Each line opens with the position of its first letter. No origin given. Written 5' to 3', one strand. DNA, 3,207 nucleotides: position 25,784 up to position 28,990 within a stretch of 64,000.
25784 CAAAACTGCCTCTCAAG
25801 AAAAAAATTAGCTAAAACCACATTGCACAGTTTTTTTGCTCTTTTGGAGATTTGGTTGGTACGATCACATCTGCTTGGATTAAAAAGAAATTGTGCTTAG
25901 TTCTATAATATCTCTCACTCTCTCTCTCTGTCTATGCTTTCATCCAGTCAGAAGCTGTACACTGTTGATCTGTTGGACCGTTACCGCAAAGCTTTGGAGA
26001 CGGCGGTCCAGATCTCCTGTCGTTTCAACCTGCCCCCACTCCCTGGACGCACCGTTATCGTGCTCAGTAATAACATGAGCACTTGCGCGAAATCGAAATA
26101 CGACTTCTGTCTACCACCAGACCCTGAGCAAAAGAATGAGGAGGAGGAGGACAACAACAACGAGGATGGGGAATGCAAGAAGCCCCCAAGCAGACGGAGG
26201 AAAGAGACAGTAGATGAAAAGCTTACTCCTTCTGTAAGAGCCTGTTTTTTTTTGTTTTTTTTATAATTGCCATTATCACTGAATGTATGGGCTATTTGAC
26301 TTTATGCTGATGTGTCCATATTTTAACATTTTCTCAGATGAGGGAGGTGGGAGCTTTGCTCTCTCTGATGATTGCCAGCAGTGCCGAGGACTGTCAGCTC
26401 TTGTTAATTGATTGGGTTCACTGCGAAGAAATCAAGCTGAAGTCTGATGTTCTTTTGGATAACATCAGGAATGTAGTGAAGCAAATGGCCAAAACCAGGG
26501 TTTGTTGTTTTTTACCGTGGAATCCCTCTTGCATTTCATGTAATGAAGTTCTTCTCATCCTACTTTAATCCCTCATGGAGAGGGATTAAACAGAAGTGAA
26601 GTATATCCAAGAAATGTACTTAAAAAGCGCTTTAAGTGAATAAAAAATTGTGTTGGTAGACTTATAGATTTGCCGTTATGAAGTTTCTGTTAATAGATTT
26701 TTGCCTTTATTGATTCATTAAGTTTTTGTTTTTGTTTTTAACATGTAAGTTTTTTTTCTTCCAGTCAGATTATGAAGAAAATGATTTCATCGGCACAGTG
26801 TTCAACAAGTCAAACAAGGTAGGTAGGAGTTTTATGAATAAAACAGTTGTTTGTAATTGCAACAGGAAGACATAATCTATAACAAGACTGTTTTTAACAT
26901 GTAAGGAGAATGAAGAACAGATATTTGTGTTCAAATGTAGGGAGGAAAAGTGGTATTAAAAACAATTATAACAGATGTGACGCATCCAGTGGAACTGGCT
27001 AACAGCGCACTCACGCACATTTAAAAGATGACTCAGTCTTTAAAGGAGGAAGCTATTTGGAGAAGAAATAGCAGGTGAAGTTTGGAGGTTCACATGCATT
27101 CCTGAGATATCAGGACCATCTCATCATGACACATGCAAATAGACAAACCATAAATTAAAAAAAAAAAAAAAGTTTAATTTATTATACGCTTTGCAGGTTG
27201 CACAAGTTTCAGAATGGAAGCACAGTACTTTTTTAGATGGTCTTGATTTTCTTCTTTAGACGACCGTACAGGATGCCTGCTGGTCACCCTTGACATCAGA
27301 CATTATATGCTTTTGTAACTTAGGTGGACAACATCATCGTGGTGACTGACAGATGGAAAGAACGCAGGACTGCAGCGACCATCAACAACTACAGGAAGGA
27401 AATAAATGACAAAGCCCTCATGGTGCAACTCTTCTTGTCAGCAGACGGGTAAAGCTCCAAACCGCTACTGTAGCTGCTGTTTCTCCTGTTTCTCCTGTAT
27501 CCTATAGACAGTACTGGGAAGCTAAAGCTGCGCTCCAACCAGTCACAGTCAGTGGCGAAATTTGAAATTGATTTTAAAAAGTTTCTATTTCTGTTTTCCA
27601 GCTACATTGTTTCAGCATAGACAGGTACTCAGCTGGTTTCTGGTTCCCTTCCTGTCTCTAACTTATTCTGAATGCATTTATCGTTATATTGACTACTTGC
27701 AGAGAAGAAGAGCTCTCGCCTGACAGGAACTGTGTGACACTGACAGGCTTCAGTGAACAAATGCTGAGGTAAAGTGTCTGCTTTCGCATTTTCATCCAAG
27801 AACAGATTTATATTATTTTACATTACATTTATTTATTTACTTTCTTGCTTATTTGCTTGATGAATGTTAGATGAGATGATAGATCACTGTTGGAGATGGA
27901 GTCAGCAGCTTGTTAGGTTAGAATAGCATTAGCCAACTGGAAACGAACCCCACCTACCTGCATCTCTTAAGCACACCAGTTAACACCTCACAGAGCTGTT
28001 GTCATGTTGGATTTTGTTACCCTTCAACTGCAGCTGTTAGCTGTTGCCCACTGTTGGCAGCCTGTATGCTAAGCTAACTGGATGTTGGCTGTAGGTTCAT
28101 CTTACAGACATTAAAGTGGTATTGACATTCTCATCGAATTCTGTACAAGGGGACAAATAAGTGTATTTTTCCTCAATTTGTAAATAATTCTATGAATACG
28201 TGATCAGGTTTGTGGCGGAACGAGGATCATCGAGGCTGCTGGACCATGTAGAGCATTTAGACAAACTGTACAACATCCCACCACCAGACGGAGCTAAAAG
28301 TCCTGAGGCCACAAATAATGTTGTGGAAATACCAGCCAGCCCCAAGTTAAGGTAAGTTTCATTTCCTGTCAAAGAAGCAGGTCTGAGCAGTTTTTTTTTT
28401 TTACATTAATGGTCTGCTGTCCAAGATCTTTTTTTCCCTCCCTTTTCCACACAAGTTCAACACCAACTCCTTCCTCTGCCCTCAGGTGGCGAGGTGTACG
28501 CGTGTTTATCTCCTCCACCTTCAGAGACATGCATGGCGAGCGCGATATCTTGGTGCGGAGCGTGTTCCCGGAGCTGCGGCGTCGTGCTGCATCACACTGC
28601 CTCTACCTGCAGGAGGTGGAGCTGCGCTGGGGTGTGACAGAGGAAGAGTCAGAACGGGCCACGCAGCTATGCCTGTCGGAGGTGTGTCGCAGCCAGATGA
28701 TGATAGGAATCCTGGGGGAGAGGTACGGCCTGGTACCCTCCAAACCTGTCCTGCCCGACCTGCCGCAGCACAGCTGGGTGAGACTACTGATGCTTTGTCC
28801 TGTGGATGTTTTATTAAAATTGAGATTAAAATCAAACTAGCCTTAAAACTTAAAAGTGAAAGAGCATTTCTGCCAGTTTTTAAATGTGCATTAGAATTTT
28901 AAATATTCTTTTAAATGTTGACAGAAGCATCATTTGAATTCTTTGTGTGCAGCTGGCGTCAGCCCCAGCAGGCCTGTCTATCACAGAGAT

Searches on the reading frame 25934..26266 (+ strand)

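Call 68: search_protein_families(library=pfam, proteins=[window:25934-26266:+], max_evalue=0.01)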
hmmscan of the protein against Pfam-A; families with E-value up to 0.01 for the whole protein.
window:25934-26266:+ (110 aa): 2 families
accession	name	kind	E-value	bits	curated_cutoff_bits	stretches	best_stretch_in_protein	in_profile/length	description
PF05731.17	TROVE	-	0.00012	21.8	23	1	9-38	413-442/442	TROVE domain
PF19433.5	NDNF_C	-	0.0055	16.6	26.5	0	50-93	68-120/175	Neuron-derived Neurotrophic Factor C-terminal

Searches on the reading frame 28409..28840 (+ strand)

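Call 68: search_protein_families(library=pfam, proteins=[window:28409-28840:+], max_evalue=0.01)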
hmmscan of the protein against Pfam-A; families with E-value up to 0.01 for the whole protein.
window:28409-28840:+ (143 aa): 1 family
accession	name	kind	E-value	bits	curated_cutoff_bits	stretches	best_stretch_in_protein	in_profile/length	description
PF13271.11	DUF4062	-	2e-13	50.8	24.7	1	31-109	1-67/82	Domain of unknown function (DUF4062)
